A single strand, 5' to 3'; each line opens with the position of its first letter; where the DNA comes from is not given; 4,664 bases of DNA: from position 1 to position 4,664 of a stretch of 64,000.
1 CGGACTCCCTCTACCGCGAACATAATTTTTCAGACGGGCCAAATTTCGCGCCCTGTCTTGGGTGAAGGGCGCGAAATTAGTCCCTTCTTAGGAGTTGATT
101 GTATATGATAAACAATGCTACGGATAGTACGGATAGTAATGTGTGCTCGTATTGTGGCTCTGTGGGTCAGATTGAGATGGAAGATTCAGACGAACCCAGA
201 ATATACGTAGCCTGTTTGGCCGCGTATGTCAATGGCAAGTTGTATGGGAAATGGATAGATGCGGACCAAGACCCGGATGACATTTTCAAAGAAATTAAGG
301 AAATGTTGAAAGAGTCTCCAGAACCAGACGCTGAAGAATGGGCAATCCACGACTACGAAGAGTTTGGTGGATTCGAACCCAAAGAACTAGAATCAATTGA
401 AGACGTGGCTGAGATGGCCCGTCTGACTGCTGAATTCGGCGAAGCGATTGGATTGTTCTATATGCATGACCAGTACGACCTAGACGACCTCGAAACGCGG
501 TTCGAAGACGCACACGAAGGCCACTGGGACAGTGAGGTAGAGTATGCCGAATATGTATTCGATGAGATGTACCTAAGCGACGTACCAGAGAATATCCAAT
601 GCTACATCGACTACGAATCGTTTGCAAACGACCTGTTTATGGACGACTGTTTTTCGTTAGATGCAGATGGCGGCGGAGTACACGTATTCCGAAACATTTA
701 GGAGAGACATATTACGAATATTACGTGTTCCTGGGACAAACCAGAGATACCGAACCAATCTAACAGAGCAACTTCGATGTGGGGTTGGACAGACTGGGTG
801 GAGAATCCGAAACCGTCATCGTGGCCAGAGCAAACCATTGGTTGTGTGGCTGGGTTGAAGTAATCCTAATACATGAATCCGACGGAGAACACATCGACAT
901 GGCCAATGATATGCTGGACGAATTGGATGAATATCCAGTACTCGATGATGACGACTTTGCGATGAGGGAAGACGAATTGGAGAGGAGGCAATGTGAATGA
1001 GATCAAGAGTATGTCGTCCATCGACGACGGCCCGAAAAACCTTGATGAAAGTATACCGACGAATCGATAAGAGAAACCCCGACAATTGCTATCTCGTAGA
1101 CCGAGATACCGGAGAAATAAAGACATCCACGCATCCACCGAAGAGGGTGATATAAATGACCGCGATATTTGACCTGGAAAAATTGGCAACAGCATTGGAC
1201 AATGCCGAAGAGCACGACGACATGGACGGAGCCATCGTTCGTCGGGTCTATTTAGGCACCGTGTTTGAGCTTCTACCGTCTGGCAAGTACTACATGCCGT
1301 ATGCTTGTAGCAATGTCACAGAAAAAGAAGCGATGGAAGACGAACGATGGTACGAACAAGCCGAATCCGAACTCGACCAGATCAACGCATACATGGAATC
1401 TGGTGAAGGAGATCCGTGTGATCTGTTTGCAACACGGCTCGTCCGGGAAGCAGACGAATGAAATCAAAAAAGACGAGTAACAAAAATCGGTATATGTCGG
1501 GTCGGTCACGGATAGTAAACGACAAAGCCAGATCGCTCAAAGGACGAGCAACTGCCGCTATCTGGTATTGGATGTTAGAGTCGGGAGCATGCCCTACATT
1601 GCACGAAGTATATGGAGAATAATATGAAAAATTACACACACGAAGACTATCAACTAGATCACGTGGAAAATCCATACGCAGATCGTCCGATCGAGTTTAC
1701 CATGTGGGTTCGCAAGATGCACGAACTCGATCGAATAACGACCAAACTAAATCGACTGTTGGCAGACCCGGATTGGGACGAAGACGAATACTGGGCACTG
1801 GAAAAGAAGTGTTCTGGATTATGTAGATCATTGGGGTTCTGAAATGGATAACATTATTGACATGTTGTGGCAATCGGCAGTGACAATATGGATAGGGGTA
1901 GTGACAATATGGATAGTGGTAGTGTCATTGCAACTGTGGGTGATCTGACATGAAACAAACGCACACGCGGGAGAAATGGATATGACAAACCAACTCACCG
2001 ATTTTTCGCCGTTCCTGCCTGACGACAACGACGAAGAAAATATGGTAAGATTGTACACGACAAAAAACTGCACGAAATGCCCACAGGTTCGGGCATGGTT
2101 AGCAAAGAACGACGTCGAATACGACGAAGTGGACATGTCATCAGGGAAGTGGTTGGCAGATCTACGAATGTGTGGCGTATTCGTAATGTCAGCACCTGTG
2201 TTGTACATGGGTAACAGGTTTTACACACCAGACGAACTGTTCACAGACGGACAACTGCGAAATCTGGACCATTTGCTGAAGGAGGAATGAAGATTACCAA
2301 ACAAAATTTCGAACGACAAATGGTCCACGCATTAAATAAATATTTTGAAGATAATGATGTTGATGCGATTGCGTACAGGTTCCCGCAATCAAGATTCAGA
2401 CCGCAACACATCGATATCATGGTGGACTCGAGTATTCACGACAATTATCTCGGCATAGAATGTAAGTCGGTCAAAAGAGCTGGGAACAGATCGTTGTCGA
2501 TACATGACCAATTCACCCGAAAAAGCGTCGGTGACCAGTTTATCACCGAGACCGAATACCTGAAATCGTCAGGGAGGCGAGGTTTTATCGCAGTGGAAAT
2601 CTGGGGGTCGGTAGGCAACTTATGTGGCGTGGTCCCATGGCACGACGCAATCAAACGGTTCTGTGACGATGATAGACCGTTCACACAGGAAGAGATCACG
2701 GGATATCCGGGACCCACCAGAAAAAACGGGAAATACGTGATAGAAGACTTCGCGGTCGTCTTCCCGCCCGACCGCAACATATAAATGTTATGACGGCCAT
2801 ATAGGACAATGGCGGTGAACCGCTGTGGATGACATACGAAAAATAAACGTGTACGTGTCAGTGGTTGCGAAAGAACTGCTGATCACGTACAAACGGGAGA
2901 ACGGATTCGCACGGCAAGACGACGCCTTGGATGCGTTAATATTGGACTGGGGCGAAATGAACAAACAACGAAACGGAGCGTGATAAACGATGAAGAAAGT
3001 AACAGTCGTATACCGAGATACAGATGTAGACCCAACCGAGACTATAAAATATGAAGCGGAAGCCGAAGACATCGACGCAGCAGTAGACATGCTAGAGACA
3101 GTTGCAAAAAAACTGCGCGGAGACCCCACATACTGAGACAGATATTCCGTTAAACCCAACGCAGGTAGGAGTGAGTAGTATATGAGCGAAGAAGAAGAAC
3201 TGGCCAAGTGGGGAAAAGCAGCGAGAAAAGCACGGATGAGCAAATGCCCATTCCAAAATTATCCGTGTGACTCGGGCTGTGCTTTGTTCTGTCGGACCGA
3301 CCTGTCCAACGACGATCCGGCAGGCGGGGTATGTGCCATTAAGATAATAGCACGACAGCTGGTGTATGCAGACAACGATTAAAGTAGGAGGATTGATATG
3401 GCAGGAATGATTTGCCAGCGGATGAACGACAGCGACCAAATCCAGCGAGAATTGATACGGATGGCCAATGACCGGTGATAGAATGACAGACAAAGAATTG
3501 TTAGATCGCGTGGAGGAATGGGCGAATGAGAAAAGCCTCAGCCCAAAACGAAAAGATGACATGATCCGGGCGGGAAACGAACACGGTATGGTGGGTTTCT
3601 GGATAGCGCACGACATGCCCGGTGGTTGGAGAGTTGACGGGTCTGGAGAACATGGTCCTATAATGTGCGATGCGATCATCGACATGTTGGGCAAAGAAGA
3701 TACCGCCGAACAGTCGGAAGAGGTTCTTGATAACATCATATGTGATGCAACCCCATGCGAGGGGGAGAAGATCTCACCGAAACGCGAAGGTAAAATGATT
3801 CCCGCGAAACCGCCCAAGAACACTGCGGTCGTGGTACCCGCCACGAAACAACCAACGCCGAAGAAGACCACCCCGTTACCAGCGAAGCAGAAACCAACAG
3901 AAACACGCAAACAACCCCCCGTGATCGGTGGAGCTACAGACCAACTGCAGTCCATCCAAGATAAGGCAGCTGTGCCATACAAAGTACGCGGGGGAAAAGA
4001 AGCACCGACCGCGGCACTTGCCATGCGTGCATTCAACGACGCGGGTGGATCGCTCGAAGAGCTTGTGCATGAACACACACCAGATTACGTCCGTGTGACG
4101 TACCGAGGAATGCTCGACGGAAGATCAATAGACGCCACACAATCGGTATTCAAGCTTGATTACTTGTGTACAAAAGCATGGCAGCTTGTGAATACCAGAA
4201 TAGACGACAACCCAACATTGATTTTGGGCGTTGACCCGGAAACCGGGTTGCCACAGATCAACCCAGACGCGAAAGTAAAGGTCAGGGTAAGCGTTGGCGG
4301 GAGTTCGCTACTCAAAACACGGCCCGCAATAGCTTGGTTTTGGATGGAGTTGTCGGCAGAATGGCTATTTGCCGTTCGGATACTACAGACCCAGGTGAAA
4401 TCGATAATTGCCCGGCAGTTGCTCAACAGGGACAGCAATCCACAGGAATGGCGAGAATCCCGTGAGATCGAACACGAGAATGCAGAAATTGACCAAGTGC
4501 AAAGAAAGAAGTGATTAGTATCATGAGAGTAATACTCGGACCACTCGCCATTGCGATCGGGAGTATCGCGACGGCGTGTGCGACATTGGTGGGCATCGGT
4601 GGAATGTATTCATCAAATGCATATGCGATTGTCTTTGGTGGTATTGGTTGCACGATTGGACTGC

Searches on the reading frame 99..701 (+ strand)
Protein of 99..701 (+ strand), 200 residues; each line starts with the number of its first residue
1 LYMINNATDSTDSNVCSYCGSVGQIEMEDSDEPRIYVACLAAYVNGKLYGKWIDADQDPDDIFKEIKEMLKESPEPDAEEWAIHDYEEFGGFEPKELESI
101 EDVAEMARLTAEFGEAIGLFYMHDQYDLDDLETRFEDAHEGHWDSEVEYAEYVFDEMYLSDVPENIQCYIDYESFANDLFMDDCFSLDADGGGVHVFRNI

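Call 22: search_protein_families(library=phrogs, proteins=[window:99-701:+], max_evalue=0.01)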
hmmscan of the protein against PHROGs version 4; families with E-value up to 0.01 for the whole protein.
window:99-701:+ (200 aa): 3 families
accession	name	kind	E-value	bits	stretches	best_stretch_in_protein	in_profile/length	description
phrog_2059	-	moron, auxiliary metabolic gene and host takeover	3.4e-32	113.1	1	32-199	2-180/181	anti-restriction protein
phrog_14321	-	moron, auxiliary metabolic gene and host takeover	2.1e-07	32.4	1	66-185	56-174/183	anti-restriction protein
phrog_9614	-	unknown function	8.7e-05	23.7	1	125-187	110-172/180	-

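Call 73: find_encoding_contigs(protein=window:99-701:+, flank=10000, max_places=3)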
Protein window:99-701:+ (200 aa): no gene with exactly this product is on record in the collection.

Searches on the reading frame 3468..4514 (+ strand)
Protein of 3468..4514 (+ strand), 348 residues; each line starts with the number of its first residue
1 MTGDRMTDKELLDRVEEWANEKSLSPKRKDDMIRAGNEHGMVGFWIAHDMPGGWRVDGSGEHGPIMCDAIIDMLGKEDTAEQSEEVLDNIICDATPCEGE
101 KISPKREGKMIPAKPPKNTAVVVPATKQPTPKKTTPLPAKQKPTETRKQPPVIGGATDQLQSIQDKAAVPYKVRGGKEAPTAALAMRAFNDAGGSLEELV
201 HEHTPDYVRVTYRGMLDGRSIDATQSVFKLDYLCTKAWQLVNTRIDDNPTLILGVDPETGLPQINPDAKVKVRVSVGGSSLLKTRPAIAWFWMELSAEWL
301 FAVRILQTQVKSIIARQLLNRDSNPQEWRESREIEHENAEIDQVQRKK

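Call 13: search_protein_families(library=pfam, proteins=[window:3468-4514:+], max_evalue=0.01)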
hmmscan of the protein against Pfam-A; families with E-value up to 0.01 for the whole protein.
window:3468-4514:+ (348 aa): 0 families

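Call 22: search_protein_families(library=phrogs, proteins=[window:3468-4514:+], max_evalue=0.01)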
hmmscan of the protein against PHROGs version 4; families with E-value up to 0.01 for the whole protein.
window:3468-4514:+ (348 aa): 0 families

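Call 75: find_encoding_contigs(protein=window:3468-4514:+, flank=10000, max_places=3)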
Protein window:3468-4514:+ (348 aa): 1 contig read that carries it; 1 place shown.
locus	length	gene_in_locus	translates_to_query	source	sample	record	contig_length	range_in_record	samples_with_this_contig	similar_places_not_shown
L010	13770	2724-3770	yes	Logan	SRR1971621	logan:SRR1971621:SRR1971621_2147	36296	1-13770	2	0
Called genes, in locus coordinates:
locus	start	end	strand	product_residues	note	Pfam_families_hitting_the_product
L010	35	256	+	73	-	-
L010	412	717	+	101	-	-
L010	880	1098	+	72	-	-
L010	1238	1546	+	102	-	PF00462:Glutaredoxin (weak)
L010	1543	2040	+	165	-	-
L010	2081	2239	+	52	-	-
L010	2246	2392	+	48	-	-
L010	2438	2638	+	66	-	-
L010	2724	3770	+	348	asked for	-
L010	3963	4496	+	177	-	-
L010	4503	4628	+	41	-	-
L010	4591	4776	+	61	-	-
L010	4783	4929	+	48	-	-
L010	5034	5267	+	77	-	-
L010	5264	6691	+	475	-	PF04851:ResIII, PF00270:DEAD, PF13307:Helicase_C_2 (faint), PF21210:RNA_helicase_helical, PF00271:Helicase_C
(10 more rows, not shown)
